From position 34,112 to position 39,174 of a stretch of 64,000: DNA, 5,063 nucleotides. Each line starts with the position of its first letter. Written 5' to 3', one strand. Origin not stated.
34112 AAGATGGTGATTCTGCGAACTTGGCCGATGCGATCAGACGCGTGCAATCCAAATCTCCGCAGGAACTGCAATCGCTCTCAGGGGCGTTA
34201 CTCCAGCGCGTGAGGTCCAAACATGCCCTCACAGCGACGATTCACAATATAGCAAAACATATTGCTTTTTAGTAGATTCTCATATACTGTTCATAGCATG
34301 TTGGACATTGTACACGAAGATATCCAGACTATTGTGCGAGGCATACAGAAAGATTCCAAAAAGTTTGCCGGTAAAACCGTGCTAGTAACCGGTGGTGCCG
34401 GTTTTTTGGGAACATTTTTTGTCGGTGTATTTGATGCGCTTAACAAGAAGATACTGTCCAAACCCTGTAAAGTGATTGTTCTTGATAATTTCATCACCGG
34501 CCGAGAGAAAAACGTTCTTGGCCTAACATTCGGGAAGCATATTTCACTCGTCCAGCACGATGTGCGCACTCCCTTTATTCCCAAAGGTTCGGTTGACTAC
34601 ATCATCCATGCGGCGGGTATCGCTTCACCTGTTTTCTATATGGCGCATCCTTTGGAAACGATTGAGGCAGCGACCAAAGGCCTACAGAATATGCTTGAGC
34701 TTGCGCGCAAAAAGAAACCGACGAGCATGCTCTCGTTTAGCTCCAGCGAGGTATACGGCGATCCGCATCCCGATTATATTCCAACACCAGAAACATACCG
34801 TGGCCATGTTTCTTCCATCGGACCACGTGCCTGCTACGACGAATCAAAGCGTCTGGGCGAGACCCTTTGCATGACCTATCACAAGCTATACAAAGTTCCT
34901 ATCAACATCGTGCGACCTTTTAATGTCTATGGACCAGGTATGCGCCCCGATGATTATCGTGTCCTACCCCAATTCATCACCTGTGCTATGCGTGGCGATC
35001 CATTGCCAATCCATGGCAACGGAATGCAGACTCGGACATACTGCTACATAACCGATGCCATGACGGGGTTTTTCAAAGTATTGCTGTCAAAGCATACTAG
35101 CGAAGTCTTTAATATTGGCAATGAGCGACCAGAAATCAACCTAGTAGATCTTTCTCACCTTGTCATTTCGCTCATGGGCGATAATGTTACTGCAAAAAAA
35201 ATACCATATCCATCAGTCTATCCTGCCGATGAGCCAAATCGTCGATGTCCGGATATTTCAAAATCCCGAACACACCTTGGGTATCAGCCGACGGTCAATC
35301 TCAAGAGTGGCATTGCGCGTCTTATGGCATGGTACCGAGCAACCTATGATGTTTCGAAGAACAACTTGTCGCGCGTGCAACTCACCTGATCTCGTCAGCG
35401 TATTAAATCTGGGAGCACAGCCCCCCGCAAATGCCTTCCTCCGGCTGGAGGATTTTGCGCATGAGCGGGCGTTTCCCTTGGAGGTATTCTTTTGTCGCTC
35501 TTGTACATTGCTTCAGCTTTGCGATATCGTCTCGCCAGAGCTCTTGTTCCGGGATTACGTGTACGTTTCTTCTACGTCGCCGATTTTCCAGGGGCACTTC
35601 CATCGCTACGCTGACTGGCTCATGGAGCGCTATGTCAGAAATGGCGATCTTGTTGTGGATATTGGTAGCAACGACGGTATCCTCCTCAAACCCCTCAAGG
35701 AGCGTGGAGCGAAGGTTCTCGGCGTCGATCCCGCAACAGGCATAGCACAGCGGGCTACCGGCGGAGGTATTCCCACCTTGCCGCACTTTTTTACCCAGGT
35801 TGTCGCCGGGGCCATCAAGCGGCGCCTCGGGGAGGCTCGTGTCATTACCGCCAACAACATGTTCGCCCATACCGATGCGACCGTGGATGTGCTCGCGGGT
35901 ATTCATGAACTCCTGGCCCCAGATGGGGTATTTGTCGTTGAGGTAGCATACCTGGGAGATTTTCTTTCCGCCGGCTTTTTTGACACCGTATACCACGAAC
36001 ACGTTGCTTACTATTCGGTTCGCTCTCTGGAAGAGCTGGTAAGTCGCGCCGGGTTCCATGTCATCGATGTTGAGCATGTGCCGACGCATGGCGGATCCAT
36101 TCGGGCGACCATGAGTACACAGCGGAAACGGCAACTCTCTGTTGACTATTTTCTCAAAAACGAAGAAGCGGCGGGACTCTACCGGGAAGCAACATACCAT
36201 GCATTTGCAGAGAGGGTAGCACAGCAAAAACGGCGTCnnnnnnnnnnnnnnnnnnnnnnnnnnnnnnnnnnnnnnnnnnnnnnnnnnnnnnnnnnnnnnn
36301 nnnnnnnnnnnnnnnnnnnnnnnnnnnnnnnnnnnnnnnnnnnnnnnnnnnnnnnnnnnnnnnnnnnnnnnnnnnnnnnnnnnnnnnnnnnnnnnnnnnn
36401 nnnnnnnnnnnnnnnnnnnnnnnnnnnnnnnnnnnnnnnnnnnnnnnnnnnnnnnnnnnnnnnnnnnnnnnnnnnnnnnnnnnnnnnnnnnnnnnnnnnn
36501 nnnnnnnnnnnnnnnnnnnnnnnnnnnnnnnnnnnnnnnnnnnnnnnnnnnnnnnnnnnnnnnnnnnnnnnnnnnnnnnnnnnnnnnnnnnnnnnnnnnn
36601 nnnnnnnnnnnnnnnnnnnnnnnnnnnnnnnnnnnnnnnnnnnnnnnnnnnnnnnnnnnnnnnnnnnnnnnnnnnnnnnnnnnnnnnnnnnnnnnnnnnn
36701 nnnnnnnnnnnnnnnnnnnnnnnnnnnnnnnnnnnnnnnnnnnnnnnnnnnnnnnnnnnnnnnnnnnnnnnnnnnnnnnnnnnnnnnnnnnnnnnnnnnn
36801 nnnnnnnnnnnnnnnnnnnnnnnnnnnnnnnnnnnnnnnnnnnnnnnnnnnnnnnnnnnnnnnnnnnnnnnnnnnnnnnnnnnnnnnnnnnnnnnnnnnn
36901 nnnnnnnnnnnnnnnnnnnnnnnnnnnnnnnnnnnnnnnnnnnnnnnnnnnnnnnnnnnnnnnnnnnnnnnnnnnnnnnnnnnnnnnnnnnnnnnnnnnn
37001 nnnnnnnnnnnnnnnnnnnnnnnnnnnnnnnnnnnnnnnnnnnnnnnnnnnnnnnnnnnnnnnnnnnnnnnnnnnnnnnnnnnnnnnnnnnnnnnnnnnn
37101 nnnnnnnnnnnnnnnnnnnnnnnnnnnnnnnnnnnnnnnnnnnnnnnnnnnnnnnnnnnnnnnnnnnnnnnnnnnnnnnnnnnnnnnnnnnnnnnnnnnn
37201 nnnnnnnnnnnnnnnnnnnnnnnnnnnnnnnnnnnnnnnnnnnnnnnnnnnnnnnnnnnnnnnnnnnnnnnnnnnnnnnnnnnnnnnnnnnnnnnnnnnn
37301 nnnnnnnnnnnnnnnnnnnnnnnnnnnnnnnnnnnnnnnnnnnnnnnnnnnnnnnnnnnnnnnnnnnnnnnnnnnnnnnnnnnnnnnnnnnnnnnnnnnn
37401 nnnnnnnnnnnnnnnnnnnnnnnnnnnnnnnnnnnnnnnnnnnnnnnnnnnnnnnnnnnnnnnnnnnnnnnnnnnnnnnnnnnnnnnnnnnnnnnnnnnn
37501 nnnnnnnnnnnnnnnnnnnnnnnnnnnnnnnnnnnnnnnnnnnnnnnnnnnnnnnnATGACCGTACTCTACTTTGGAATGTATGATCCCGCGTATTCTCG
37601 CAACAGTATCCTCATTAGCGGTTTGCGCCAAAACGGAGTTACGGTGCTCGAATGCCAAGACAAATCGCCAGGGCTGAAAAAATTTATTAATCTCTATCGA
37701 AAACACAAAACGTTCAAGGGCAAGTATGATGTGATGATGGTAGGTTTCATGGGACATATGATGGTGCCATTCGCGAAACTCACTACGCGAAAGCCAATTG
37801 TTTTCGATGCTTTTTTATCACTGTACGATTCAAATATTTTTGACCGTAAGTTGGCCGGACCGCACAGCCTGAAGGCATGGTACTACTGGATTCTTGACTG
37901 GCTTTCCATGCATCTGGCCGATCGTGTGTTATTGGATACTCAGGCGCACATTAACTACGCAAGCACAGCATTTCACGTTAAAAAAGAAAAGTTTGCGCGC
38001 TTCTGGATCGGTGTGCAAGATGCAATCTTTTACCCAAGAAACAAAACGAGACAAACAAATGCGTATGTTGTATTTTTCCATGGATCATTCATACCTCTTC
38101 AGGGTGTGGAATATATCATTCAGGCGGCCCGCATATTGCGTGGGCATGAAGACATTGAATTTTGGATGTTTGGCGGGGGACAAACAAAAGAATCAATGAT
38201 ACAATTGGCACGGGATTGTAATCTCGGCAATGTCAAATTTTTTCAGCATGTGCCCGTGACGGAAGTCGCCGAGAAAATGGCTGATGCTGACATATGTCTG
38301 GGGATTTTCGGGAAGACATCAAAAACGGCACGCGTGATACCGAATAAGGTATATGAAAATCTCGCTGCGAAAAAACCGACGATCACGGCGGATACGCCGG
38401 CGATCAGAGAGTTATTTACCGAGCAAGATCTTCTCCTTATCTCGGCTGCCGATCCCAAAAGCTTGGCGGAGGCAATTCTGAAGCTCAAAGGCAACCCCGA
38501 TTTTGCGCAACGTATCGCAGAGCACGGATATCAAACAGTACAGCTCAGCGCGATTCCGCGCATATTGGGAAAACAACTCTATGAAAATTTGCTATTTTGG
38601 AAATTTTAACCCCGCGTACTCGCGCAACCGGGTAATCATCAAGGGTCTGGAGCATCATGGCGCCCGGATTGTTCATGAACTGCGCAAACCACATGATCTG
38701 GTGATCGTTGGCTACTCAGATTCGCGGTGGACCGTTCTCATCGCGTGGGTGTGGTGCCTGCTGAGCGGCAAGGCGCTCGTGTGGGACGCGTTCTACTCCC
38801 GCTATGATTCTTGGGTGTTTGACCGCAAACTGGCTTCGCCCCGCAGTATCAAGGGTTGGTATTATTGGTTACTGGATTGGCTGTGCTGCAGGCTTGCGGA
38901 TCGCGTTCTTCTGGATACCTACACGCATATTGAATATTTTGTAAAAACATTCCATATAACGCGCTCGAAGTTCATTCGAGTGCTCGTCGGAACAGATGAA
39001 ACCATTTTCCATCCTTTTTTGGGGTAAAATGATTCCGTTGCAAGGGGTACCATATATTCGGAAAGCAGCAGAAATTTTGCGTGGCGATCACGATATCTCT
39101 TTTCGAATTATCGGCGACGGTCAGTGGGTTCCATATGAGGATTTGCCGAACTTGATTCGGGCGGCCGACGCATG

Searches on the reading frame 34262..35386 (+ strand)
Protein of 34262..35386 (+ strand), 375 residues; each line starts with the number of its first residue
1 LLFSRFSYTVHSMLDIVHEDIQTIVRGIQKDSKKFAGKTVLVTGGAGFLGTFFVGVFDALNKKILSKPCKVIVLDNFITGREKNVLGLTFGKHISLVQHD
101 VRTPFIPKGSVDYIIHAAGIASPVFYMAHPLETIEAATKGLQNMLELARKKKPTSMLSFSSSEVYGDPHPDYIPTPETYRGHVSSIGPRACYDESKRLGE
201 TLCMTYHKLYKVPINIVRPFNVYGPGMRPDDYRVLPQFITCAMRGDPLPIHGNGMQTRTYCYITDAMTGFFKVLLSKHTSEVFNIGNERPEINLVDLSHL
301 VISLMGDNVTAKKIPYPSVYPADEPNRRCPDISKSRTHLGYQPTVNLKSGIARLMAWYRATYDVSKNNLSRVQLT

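Call 4: search_protein_families(library=pfam, proteins=[window:34262-35386:+], max_evalue=0.01)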
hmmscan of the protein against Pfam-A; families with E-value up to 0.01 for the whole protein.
window:34262-35386:+ (375 aa): 5 families
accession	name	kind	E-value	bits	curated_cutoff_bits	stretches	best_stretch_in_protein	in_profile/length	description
PF01370.27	Epimerase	-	5.2e-44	150.9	20.9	1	40-286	1-240/240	NAD dependent epimerase/dehydratase family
PF16363.11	GDP_Man_Dehyd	-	2.4e-32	113.1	27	1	41-353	1-331/332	GDP-mannose 4,6 dehydratase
PF07993.18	NAD_binding_4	-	3.7e-10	39.8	20.1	1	110-225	88-213/258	Male sterility protein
PF01073.25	3Beta_HSD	-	1.1e-07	31.7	22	1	41-228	1-187/280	3-beta hydroxysteroid dehydrogenase/isomerase family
PF02719.21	Polysacc_synt_2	-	8.7e-06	25.6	20.2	0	187-314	133-256/293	Polysaccharide biosynthesis protein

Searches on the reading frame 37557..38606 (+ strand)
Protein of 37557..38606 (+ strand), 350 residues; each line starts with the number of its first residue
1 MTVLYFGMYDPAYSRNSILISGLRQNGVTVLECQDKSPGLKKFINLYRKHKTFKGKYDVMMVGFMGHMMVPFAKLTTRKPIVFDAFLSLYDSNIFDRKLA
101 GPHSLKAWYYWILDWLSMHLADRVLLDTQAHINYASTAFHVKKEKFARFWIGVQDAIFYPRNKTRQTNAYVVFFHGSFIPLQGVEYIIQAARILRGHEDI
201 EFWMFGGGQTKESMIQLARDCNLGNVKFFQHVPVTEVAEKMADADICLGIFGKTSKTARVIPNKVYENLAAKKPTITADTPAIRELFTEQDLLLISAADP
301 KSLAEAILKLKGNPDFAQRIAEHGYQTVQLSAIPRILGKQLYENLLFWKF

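Call 4: search_protein_families(library=pfam, proteins=[window:37557-38606:+], max_evalue=0.01)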
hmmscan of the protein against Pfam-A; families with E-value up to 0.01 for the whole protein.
window:37557-38606:+ (350 aa): 3 families
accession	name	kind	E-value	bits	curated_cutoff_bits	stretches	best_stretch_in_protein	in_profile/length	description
PF00534.26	Glycos_transf_1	-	2e-18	67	26.4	1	162-326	8-171/172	Glycosyl transferases group 1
PF13692.12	Glyco_trans_1_4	-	3.9e-17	63.3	27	1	171-310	3-139/142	Glycosyl transferases group 1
PF13524.12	Glyco_trans_1_2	-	1.5e-11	44.9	25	1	201-329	16-130/144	Glycosyl transferase-like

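Call 5: find_encoding_contigs(protein=window:37557-38606:+, flank=10000, max_places=10)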
Protein window:37557-38606:+ (350 aa): 4 contigs read that carry it; 2 places shown.
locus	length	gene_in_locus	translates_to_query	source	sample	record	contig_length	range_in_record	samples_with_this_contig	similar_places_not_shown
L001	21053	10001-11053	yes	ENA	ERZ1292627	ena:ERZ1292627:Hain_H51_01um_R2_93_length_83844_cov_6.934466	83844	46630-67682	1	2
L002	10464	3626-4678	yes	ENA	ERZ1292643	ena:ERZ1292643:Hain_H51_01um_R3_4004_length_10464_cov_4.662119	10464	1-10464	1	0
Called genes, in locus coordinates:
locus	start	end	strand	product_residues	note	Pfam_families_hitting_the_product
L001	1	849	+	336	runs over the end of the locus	PF13579:Glyco_trans_4_4, PF13439:Glyco_transf_4, PF20706:GT4-conflict, PF00534:Glycos_transf_1, PF13692:Glyco_trans_1_4, PF13524:Glyco_trans_1_2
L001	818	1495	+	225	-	PF00535:Glycos_transf_2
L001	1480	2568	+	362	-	PF13439:Glyco_transf_4, PF13579:Glyco_trans_4_4, PF20706:GT4-conflict, PF00534:Glycos_transf_1, PF13692:Glyco_trans_1_4, PF13524:Glyco_trans_1_2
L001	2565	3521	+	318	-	PF13439:Glyco_transf_4 (weak), PF13579:Glyco_trans_4_4 (weak), PF13692:Glyco_trans_1_4, PF20706:GT4-conflict (weak), PF00534:Glycos_transf_1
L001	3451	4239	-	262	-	PF01408:GFO_IDH_MocA, PF22725:GFO_IDH_MocA_C3, PF02894:GFO_IDH_MocA_C (weak)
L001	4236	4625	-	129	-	PF07883:Cupin_2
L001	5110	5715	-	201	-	PF00702:Hydrolase, PF13419:HAD_2 (weak)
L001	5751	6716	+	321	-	PF00534:Glycos_transf_1, PF13692:Glyco_trans_1_4, PF13524:Glyco_trans_1_2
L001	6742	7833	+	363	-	PF01073:3Beta_HSD (weak), PF01370:Epimerase, PF02719:Polysacc_synt_2 (faint), PF16363:GDP_Man_Dehyd, PF07993:NAD_binding_4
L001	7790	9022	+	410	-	PF08421:Methyltransf_13, PF13489:Methyltransf_23, PF13649:Methyltransf_25 (faint), PF08241:Methyltransf_11 (weak), PF08242:Methyltransf_12, PF08484:Methyltransf_14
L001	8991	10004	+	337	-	PF13524:Glyco_trans_1_2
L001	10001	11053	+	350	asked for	PF00534:Glycos_transf_1, PF13692:Glyco_trans_1_4, PF13524:Glyco_trans_1_2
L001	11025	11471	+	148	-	-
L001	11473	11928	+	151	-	PF13524:Glyco_trans_1_2, PF00534:Glycos_transf_1, PF13692:Glyco_trans_1_4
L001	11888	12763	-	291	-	-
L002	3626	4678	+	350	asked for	PF00534:Glycos_transf_1, PF13692:Glyco_trans_1_4, PF13524:Glyco_trans_1_2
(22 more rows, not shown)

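Call 53: search_protein_families(library=ncbifam, proteins=[window:37557-38606:+], max_evalue=0.001)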
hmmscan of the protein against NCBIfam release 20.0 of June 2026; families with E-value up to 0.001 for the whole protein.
window:37557-38606:+ (350 aa): 9 families
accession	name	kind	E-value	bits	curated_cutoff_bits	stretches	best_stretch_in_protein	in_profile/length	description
NF007640.0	PRK10307.1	subfamily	6.1e-15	55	276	1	166-324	226-383/411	WcaI family glycosyltransferase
TIGR04063.1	stp3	hypoth_equivalog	2.4e-11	43.1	442.05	1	167-329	211-376/397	TIGR04063 family PEP-CTERM/XrtA system glycosyltransferase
NF041876.1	EPS_EpsE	equivalog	3.1e-10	39.8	400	1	150-329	192-377/389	exopolysaccharide biosynthesis GT4 family glycosyltransferase EpsE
NF038298.1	EPS_HpsO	equivalog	1.6e-08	33.7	575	1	152-342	177-381/388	hormogonium polysaccharide biosynthesis glycosyltransferase HpsO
NF047684.1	TeichurnBiosyTuaC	equivalog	9.6e-08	31.3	550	1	168-329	218-370/391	teichuronic acid biosynthesis protein TuaC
NF047676.1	TeichurnBiosyTuaH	equivalog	5.7e-07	28.7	550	1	167-313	212-354/384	teichuronic acid biosynthesis protein TuaH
TIGR03088.1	stp2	hypoth_equivalog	6.3e-06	25.5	409.05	1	133-328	149-353/374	TIGR03088 family PEP-CTERM/XrtA system glycosyltransferase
TIGR04007.1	wcaI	equivalog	1.5e-05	23.9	800.45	1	167-279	229-340/407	colanic acid biosynthesis glycosyltransferase WcaI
TIGR03087.1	stp1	hypoth_equivalog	0.00016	21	316.65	1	257-328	307-377/397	TIGR03087 family PEP-CTERM/XrtA system glycosyltransferase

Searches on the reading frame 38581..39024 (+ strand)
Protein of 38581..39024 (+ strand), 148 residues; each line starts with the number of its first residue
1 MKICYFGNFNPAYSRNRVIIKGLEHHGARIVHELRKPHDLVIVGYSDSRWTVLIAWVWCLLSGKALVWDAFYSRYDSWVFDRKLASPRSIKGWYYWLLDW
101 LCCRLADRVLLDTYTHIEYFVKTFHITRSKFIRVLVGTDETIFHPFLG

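Call 11: list_cluster_members(proteins=[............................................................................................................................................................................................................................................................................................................, window:38581-39024:+, window:39029-39481:+, window:38996-39481:+, window:37557-38606:+])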
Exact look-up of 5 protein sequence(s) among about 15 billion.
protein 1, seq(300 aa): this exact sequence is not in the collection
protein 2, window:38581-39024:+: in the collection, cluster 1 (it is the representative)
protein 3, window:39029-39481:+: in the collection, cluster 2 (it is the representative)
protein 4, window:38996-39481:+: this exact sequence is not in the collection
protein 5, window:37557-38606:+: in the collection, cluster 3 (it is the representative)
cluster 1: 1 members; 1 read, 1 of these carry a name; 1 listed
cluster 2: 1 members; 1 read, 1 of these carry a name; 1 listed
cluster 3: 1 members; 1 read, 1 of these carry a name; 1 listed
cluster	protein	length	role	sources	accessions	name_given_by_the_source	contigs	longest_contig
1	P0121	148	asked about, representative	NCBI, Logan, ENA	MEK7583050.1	MAG: hypothetical protein AAB483_01435 [Patescibacteria group bacterium]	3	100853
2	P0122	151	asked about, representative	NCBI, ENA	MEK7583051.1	MAG: glycosyltransferase [Patescibacteria group bacterium]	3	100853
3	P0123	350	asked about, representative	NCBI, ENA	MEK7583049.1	MAG: glycosyltransferase [Patescibacteria group bacterium]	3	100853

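Call 12: find_encoding_contigs(protein=P0121, flank=3000, max_places=10)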
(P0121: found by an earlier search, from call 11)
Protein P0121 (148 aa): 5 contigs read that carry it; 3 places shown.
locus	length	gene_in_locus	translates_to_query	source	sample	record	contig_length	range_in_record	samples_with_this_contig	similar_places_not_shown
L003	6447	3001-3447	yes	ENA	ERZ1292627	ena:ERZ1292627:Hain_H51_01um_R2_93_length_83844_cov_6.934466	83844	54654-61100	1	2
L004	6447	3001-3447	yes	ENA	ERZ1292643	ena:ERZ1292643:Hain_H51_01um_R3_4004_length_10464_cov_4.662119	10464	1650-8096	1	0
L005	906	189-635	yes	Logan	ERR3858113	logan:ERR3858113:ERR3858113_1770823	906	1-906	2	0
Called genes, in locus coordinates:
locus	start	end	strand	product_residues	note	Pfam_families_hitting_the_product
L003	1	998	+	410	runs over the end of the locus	PF08421:Methyltransf_13, PF13489:Methyltransf_23, PF13649:Methyltransf_25 (faint), PF08241:Methyltransf_11 (weak), PF08242:Methyltransf_12, PF08484:Methyltransf_14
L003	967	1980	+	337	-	PF13524:Glyco_trans_1_2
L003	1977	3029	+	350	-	PF00534:Glycos_transf_1, PF13692:Glyco_trans_1_4, PF13524:Glyco_trans_1_2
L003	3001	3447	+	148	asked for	-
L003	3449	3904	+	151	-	PF13524:Glyco_trans_1_2, PF00534:Glycos_transf_1, PF13692:Glyco_trans_1_4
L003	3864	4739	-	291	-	-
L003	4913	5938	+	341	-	PF13439:Glyco_transf_4 (weak), PF00534:Glycos_transf_1 (faint), PF13692:Glyco_trans_1_4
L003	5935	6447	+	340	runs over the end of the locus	PF01073:3Beta_HSD, PF01370:Epimerase, PF02719:Polysacc_synt_2, PF04321:RmlD_sub_bind, PF13460:NAD_binding_10 (weak), PF16363:GDP_Man_Dehyd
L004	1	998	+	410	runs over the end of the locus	PF08421:Methyltransf_13, PF13489:Methyltransf_23, PF13649:Methyltransf_25 (faint), PF08241:Methyltransf_11 (weak), PF08242:Methyltransf_12, PF08484:Methyltransf_14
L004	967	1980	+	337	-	PF13524:Glyco_trans_1_2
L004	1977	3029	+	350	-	PF00534:Glycos_transf_1, PF13692:Glyco_trans_1_4, PF13524:Glyco_trans_1_2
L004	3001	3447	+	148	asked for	-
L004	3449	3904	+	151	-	PF13524:Glyco_trans_1_2, PF00534:Glycos_transf_1, PF13692:Glyco_trans_1_4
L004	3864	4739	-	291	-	-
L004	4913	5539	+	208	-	-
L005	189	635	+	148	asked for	-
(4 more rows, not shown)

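Call 32: search_protein_representatives(protein=window:38581-39024:+)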
Query: 148 residues. Proteins with E-value up to 0.001 (for the whole library): 1430; up to 1e-10: 652; up to 1e-30: 16. The best 150 are listed.
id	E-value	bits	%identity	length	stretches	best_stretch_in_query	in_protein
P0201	3.3e-47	176.5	62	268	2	32-147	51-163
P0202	7.6e-44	165.5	54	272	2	31-145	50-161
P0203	6.2e-42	159.3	60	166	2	35-144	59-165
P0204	9.2e-41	155.5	53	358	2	31-146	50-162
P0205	1.5e-38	148.3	54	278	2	34-145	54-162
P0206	1.6e-36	141.7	57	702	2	36-145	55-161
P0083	8.7e-36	139.3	61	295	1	37-147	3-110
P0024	1.2e-35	138.8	57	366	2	38-139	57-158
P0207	4.8e-35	136.9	47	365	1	1-147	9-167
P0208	2.0e-34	134.9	57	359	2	36-137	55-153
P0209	2.3e-34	134.7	55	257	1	2-141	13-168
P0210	3.9e-34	133.9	53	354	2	33-139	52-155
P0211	4.8e-34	133.7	51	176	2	35-146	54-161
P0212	1.3e-32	129.0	48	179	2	34-145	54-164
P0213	4.0e-32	127.4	55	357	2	38-143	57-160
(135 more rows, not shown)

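Call 53: search_protein_families(library=ncbifam, proteins=[window:38581-39024:+], max_evalue=0.001)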
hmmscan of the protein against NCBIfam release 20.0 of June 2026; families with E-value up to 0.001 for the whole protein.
window:38581-39024:+ (148 aa): 0 families

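Call 60: find_homologous_proteins(query=window:38581-39024:+, max_evalue=1e-10)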
Query window:38581-39024:+ (148 aa): 26 proteins with E <= 1e-10 among 31 candidates.
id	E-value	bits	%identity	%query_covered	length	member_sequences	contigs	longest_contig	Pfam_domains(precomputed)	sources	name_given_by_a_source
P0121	1.7e-99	348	100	100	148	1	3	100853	-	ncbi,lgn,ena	ncbi:MAG: hypothetical protein AAB483_01435 [Patescibacteria group bacterium]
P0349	6.5e-66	239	70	98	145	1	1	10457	-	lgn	-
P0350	8.1e-64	232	72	98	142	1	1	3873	-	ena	-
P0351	1.9e-63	231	70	98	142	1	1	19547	-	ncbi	-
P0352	4.7e-63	230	68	98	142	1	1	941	-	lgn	-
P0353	7.9e-63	229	69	98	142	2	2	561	-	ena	-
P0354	1.3e-61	225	67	98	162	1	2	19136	-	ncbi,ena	-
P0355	2.1e-60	221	70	97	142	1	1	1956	-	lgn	-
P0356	6.7e-60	219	68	98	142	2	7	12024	-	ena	-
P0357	8.1e-58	213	64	96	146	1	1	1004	-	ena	-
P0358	4.1e-56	207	63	96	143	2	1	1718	-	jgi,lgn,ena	-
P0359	1.3e-55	205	64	96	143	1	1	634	-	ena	-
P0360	6.5e-54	200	62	97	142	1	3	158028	-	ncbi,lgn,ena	ncbi:MAG: hypothetical protein AAB420_00455 [Patescibacteria group bacterium]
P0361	7.1e-50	187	56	97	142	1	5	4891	-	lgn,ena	-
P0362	8.2e-50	187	55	97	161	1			-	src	-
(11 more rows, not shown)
